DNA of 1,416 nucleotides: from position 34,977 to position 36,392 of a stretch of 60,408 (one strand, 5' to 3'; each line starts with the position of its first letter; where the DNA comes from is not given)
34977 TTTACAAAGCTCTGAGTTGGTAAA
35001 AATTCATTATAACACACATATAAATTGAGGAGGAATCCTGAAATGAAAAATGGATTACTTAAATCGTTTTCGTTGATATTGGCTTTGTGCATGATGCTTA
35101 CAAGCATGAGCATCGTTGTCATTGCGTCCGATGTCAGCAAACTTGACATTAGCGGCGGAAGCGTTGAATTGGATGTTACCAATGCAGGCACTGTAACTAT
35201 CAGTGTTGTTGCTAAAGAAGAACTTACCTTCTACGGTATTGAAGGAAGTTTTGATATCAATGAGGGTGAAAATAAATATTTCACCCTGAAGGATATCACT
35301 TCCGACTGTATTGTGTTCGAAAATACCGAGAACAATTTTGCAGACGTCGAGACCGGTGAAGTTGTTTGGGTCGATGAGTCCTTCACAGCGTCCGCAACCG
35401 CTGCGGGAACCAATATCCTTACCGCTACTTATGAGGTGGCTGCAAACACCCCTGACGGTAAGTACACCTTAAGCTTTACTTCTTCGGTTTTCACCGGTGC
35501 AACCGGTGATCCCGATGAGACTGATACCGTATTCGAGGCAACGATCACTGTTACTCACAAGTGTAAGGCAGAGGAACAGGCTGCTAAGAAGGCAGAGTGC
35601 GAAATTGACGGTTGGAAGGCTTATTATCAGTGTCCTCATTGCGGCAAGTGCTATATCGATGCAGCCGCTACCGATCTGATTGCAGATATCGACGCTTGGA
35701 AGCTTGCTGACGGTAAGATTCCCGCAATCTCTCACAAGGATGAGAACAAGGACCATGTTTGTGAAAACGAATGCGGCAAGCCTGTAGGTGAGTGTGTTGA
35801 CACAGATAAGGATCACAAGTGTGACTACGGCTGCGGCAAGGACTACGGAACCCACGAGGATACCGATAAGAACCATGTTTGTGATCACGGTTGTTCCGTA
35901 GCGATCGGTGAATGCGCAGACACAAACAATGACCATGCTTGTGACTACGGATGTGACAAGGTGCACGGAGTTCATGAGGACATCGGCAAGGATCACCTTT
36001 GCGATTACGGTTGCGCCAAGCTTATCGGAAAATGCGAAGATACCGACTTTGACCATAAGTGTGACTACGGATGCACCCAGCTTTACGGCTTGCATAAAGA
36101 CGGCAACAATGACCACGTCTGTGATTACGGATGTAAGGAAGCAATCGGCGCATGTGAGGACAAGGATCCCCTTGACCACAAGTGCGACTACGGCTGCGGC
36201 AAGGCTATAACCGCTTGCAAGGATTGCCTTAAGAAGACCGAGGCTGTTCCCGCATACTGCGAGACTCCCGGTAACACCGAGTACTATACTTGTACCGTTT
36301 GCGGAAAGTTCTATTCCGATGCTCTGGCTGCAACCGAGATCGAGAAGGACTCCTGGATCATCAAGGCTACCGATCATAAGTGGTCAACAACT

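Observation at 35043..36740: Cohesin-like plus dockerin adaptor carrying a novel-looking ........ 20-aa repeat stalk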

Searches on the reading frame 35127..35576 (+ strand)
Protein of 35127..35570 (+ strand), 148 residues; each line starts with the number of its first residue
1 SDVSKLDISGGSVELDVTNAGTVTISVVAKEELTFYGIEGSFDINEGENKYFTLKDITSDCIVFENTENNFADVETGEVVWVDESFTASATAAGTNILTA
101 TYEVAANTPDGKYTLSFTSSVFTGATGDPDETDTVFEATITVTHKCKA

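Call 7: search_solved_structures(query=window:35127-35570:+, max_evalue=10, show_alignments=3)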
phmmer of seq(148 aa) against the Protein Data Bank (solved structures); distinct sequences matched with E-value up to 10: 2.
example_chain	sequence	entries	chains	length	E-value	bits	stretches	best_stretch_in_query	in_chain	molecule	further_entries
5m2o_A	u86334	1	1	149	0.25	14.3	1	43-121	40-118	Putative cellulosomal scaffoldin protein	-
5aoz_A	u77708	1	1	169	0.34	13.9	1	44-120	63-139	PUTATIVE CELLULOSOMAL SCAFFOLDIN PROTEIN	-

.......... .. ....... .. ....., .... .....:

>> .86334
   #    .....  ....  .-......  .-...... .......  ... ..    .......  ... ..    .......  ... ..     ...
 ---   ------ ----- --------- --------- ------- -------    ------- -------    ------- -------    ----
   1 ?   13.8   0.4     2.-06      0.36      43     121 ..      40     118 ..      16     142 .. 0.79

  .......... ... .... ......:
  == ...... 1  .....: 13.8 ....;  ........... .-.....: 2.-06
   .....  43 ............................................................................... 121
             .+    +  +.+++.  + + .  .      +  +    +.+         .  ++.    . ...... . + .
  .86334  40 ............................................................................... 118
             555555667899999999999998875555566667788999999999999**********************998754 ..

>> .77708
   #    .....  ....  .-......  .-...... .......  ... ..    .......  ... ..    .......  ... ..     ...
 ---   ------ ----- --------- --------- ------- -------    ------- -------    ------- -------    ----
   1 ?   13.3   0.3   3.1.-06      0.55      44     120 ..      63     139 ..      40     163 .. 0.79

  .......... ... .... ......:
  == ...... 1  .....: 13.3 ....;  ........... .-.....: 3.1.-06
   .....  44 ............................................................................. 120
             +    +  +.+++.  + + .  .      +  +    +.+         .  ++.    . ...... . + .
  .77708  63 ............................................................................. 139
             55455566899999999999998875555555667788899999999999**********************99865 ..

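Call 14: search_solved_structures(query=A1, max_evalue=10, show_alignments=2)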
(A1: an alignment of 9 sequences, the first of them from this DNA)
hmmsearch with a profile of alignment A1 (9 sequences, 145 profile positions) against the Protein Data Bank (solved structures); distinct sequences matched with E-value up to 10: 5.
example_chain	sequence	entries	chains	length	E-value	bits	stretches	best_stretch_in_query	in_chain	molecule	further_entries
5n5p_A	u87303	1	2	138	2.2e-05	27.8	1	84-132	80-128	Putative cellulosomal scaffoldin protein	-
5m2o_A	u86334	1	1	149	0.00075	22.8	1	34-116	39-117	Putative cellulosomal scaffoldin protein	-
5aoz_A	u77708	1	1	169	0.0011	22.3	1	47-116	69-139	PUTATIVE CELLULOSOMAL SCAFFOLDIN PROTEIN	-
5m2s_A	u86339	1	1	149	0.18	15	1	49-138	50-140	Putative cellulosomal scaffoldin protein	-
4ums_A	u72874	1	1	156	0.21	14.8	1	49-124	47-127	CELLULOSOMAL ANCHORING SCAFFOLDIN B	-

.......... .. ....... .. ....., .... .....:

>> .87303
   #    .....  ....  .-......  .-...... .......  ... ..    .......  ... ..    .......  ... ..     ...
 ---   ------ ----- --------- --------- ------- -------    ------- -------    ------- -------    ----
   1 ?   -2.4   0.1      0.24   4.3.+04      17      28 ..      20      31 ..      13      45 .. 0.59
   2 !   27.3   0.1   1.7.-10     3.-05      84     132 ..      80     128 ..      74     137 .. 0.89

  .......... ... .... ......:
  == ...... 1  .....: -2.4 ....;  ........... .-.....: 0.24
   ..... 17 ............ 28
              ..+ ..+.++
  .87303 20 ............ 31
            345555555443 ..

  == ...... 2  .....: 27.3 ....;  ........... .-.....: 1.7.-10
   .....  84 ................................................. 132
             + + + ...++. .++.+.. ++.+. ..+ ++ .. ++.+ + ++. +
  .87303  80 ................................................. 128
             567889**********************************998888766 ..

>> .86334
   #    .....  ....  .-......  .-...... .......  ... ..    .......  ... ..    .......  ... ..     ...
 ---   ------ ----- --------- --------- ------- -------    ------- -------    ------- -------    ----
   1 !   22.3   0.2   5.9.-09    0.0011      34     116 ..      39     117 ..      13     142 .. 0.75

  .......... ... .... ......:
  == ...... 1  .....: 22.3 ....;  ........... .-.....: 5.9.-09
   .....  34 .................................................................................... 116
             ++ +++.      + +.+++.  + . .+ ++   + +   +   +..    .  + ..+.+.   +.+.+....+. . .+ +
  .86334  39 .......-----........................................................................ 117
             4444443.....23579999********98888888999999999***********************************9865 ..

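Call 15: search_protein_families(library=pfam, alignment_id=A1, max_evalue=1)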
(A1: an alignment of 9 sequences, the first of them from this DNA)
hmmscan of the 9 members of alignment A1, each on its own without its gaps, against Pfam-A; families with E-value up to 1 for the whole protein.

A. member 1, seq(150 aa): 1 family
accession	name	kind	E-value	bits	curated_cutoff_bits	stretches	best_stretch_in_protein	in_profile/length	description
PF00963.24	Cohesin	-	0.0025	18.4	24.1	1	22-142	15-137/139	Cohesin domain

B. families by the number of members that match (of 9 scanned): 10 families
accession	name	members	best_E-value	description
PF00963.24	Cohesin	5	0.00079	Cohesin domain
PF17883.6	MBG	1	0.026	MBG domain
PF10633.15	NPCBM_assoc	1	0.028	NPCBM-associated, NEW3 domain of alpha-galactosidase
PF24149.1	K1-lyase_Rider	1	0.043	K1 capsule-specific polysaccharide lyase, Rider domain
PF22680.2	Glyco_hydro_123_N_2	1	0.049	Glycoside hydrolase 123 N-terminal domain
PF05643.16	GNA1162-like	1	0.075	Putative lipoprotein GNA1162-like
PF14967.11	FAM70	1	0.079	FAM70 protein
PF14352.11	DUF4402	1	0.1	Domain of unknown function (DUF4402)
PF16116.10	DUF4832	1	0.12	Domain of unknown function (DUF4832)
PF03413.25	PepSY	1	0.33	Peptidase propeptide and YPEB domain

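Call 22: predict_structure(alignment_id=A1)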
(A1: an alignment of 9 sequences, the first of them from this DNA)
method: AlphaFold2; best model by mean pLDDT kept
length: 150 residues; sequences in the alignment: 9
mean_pLDDT: 91.5   pTM: 0.86
mean pLDDT of the five models: 91.5, 91.2, 90.9, 90.8, 90.2
residues with pLDDT >= 90: 116; 70-90: 26; 50-70: 7; < 50: 1
segments of 3 or more residues with pLDDT < 50: none
pLDDT, mean of each block of 10 residues (from residue 1): 91 89 97 96 81 96 90 96 89 97 94 96 92 96 75
secondary structure, 60 per line:
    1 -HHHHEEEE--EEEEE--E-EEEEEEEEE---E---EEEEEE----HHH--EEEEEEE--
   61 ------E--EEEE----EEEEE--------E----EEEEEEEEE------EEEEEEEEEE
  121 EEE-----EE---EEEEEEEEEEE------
elements in order: H2-5 E6-9 E12-16 E21-29 E37-42 E52-58 E70-73 E78-82 E96-104 E111-123 E134-144

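Call 25: fold_search(model_id=the predicted structure, library=pdb)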
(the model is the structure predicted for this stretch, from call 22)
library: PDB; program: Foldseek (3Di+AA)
matches with E <= 10: 1976; with E <= 0.001: 62
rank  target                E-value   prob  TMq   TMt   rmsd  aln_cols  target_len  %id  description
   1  4ums                  1.4e-06  1.00  0.46  0.45   7.5       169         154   16  The crystal structure of the seventh ScaB type I cohesin from Pseudobacteroides cellulosolvens (released 2015-05-06)
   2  5n5p_A                1.5e-06  1.00  0.60  0.65   4.2       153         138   14  Crystal structure of Ruminococcus flavefaciens' type III complex containing the fifth cohesin from scaffoldin B and th (released 2018-02-28)
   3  6kgf_A                2.1e-06  1.00  0.57  0.59   4.9       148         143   17  Crystal structure of CaDoc0917(R16D)-CaCohA2 complex at pH 8.2 (released 2020-07-08)
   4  5n5p_C                6.4e-06  1.00  0.58  0.62   4.3       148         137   16  Crystal structure of Ruminococcus flavefaciens' type III complex containing the fifth cohesin from scaffoldin B and th (released 2018-02-28)
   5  6kgf_C                6.8e-06  1.00  0.59  0.60   4.8       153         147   14  Crystal structure of CaDoc0917(R16D)-CaCohA2 complex at pH 8.2 (released 2020-07-08)
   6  6kgc_A                1.2e-05  1.00  0.58  0.60   4.8       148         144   15  Crystal structure of CaDoc0917(R49D)-CaCohA2 complex at pH 5.4 (released 2020-07-08)
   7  6kgd_A                1.2e-05  1.00  0.57  0.58   5.0       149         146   15  Crystal structure of CaDoc0917(R49D)-CaCohA2 complex at pH 8.0 (released 2020-07-08)
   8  6kge_A                1.6e-05  1.00  0.55  0.57   4.9       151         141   13  Crystal structure of CaDoc0917(R16D)-CaCohA2 complex at pH 5.5 (released 2020-07-08)
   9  3ul4_A                1.8e-05  1.00  0.57  0.59   4.9       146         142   17  Crystal structure of Coh-OlpA(Cthe_3080)-Doc918(Cthe_0918) complex: A novel type I Cohesin-Dockerin complex from Clost (released 2012-11-28)
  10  4fl4_I                1.8e-05  1.00  0.56  0.32   5.7       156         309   18  Scaffoldin conformation and dynamics revealed by a ternary complex from the Clostridium thermocellum cellulosome (released 2012-06-27)
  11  5nrm_A                3.4e-05  1.00  0.51  0.54   5.7       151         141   12  Crystal structure of the sixth cohesin from Acetivibrio cellulolyticus' scaffoldin B in complex with Cel5 dockerin S51 (released 2018-01-31)
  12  5lxv_A                3.4e-05  1.00  0.50  0.45   5.9       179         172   12  Crystal structure of Ruminococcus flavefaciens scaffoldin C cohesin in complex with a dockerin from an uncharacterized (released 2016-10-19)
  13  4fl4_C                4.2e-05  1.00  0.53  0.30   5.6       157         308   16  Scaffoldin conformation and dynamics revealed by a ternary complex from the Clostridium thermocellum cellulosome (released 2012-06-27)
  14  2vn6_A                4.5e-05  1.00  0.55  0.55   5.1       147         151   13  The Clostridium cellulolyticum dockerin displays a dual binding mode for its cohesin partner (released 2008-05-13)
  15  5lxv_C                4.5e-05  1.00  0.48  0.43   6.0       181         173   13  Crystal structure of Ruminococcus flavefaciens scaffoldin C cohesin in complex with a dockerin from an uncharacterized (released 2016-10-19)
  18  5m2o_A                5.0e-05  1.00  0.48  0.51   8.3       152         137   15  R. flavefaciens' third ScaB cohesin in complex with a group 1 dockerin (released 2017-07-05)
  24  5aoz                  7.2e-05  1.00  0.50  0.52   5.6       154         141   15  High resolution SeMet structure of the third cohesin from Ruminococcus flavefaciens scaffoldin protein, ScaB (released 2016-09-28)
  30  5m2s_A                1.2e-04  1.00  0.56  0.59   4.8       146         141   16  R. flavefaciens' third ScaB cohesin in complex with a group 1 dockerin (released 2017-07-05)
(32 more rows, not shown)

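Call 35: find_related_loci(query=A1, collection=genome_contigs, flank=10000)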
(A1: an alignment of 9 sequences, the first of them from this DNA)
Query A1 (150 aa) in genome_contigs; peptide patterns used: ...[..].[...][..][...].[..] (x = any residue, [..] = any of these).
11 stretches matched a pattern; 4 encode a relative of the query (tblastn E <= 1e-3); 4 distinct loci.
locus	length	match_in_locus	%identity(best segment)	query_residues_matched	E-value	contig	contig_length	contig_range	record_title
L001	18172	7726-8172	81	1-149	7e-77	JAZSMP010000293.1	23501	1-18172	MAG: Eubacteriales bacterium isolate T1900044553_TS20190019.MAGScoT_cleanbin_000031 SGB_266_k141_1380976, whole genome s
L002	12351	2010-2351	45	4-117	4e-24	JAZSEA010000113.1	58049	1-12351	MAG: Eubacteriales bacterium isolate T1900044594_TS20190060.MAGScoT_cleanbin_000007 SGB_645_k141_216328, whole genome sh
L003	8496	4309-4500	35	78-142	6e-6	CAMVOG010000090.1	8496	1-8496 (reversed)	MAG TPA_asm: uncultured Clostridia bacterium isolate SRR8387717_bin.13_metaWRAP_v1.3_MAG genome assembly, contig: ERZ142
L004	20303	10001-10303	37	11-118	1e-10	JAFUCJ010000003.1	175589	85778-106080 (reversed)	Candidatus Saccharibacteria bacterium isolate RGIG4366 Roe_deer_Jejunum-3__c288, whole genome shotgun sequence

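Call 46: search_protein_families(library=pfam, proteins=[L002:815-1888:+, L002:1920-4190:+, L001:7642-13884:+], max_evalue=0.05)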
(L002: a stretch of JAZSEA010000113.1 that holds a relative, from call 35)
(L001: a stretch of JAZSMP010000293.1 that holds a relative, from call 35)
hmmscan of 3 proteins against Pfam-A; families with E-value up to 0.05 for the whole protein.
L002:815-1888:+ (358 aa): 4 families
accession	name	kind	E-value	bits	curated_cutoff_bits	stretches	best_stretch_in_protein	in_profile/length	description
PF00404.24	Dockerin_1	-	0.035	14.7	22.9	1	284-346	1-57/57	Dockerin type I domain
PF00379.29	Chitin_bind_4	-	0.037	14.8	25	0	261-277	28-45/66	Insect cuticle protein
PF18675.7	HepII_C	-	0.043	14.2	26.1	0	113-161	26-71/88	Heparinase II C-terminal domain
PF02207.25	zf-UBR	-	0.044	14.3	25.2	0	145-211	5-59/69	Putative zinc finger in N-recognin (UBR box)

L002:1920-4190:+ (757 aa): 2 families
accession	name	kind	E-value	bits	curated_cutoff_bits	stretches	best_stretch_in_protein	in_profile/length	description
PF19127.6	Choline_bind_3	-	0.0096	16.3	27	0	391-410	20-40/47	Choline-binding repeat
PF00963.24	Cohesin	-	0.033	14.8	24.1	0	79-157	49-128/139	Cohesin domain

L001:7642-13884:+ (2081 aa): 6 families
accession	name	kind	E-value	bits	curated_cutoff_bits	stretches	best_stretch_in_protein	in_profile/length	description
PF13472.12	Lipase_GDSL_2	-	2.5e-12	48.1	32.9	1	1320-1520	22-177/178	GDSL-like Lipase/Acylhydrolase family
PF00657.28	Lipase_GDSL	-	5.4e-08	33.7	23.6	1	1261-1526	3-208/208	GDSL-like Lipase/Acylhydrolase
PF00404.24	Dockerin_1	-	5.2e-07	30.2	22.9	1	2018-2074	1-56/57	Dockerin type I domain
PF09419.16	PGP_phosphatase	-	0.011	15.7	20.4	1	1410-1493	35-113/168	Mitochondrial PGP phosphatase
PF22143.2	ScpA_C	-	0.018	15.7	27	0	1400-1444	26-72/91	C5a peptidase, fibronectin type III domain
PF13445.12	zf-RING_UBOX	-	0.038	14.4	25.2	0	616-635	1-20/39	RING-type zinc-finger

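Call 49: find_homologous_proteins(query=A1, max_evalue=0.001)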
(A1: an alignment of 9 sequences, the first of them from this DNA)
Query A1 (9 sequences) (150 aa, profile of the alignment): 4 proteins with E <= 0.001 among 2220 candidates.
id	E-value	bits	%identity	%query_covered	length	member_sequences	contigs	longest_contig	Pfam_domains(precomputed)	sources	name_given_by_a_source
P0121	1.7e-51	192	66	96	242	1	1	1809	PF00404.25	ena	-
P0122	2.5e-31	127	46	71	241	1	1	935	-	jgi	jgi:hypothetical protein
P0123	2.5e-16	78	66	43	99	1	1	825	-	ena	-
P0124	2.1e-7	49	79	32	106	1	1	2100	-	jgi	jgi:hypothetical protein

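Call 77: find_related_loci(query=A1, collection=metagenome_contigs, flank=6000)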
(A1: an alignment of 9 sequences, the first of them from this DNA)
Query A1 (150 aa) in metagenome_contigs; peptide patterns used: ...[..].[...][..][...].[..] (x = any residue, [..] = any of these).
15 stretches matched a pattern; 1 encode a relative of the query (tblastn E <= 1e-3); 1 distinct loci.
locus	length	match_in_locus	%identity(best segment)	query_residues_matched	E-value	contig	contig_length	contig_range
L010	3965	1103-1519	41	6-144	6e-24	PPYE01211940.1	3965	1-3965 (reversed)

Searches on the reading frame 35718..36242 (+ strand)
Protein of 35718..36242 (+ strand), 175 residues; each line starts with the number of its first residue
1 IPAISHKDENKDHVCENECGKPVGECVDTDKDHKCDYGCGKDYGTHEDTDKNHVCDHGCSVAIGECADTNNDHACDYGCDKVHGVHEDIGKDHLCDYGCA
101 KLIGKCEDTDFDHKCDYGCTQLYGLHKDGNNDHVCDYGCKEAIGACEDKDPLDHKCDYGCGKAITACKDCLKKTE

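Call 32: search_solved_structures(query=A2, max_evalue=10, show_alignments=3)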
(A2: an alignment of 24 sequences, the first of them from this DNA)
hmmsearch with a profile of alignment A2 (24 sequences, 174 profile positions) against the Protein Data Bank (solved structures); distinct sequences matched with E-value up to 10: 2.
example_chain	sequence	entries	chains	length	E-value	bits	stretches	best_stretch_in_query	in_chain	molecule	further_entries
3hjj_A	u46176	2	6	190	1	12.5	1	28-66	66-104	Maltose O-acetyltransferase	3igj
3srt_A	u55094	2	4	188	1.3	12.2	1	23-64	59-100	Maltose O-acetyltransferase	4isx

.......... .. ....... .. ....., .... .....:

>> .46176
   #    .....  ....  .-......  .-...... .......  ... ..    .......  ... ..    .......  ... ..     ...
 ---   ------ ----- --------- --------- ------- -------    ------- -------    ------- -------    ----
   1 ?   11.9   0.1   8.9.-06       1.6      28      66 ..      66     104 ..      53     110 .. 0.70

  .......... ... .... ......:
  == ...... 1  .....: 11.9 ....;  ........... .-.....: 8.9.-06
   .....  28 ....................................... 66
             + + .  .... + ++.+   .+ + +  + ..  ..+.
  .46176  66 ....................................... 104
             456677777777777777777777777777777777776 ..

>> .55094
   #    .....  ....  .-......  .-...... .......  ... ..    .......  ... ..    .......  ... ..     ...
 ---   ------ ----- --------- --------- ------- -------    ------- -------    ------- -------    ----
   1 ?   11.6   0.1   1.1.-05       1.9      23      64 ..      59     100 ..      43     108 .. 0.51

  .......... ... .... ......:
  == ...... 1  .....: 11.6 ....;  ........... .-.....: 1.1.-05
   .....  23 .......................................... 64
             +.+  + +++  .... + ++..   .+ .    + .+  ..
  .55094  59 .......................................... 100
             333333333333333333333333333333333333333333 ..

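Call 37: predict_structure(alignment_id=A2)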
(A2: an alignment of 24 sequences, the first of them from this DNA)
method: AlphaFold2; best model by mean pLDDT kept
length: 175 residues; sequences in the alignment: 24
mean_pLDDT: 45.7   pTM: 0.18
mean pLDDT of the five models: 45.7, 45.4, 39.7, 37.4, 36.7
residues with pLDDT >= 90: 0; 70-90: 0; 50-70: 40; < 50: 135
segments of 3 or more residues with pLDDT < 50: 1-9, 13-23, 33-49, 51-66, 73-79, 81-89, 91-109, 111-119, 121-129, 135-139, 156-160, 165-175
pLDDT, mean of each block of 10 residues (from residue 1): 41 41 51 45 47 41 49 45 48 42 47 43 46 46 52 48 48 39
secondary structure, 60 per line:
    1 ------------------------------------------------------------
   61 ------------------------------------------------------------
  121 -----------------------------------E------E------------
elements in order:

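Call 59: search_protein_representatives(alignment_id=A2)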
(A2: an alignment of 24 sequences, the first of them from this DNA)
Query: 24 sequences, 174 profile positions. Proteins with E-value up to 0.001 (for the whole library): 646; up to 1e-10: 400; up to 1e-30: 172. The best 150 are listed.
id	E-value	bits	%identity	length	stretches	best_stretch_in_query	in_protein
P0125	0.0e+00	1195.4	-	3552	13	18-173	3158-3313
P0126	0.0e+00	1180.1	-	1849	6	9-172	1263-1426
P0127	1.9e-298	995.0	-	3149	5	6-173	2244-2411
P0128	7.5e-290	967.0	-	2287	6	5-166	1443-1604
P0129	3.4e-269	899.8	-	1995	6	5-172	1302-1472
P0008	2.7e-245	821.9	-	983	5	3-171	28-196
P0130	2.1e-207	698.6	-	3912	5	5-173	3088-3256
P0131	2.3e-185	626.8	-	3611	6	4-173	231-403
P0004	1.6e-184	624.1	-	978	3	4-174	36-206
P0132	2.2e-176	597.6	-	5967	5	15-161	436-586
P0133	2.9e-172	584.1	-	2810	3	4-172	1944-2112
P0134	1.8e-167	568.6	-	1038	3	23-173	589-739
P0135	2.8e-144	493.0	-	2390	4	26-169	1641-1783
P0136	1.2e-125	432.3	-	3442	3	7-167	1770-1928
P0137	4.2e-124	427.3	-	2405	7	5-173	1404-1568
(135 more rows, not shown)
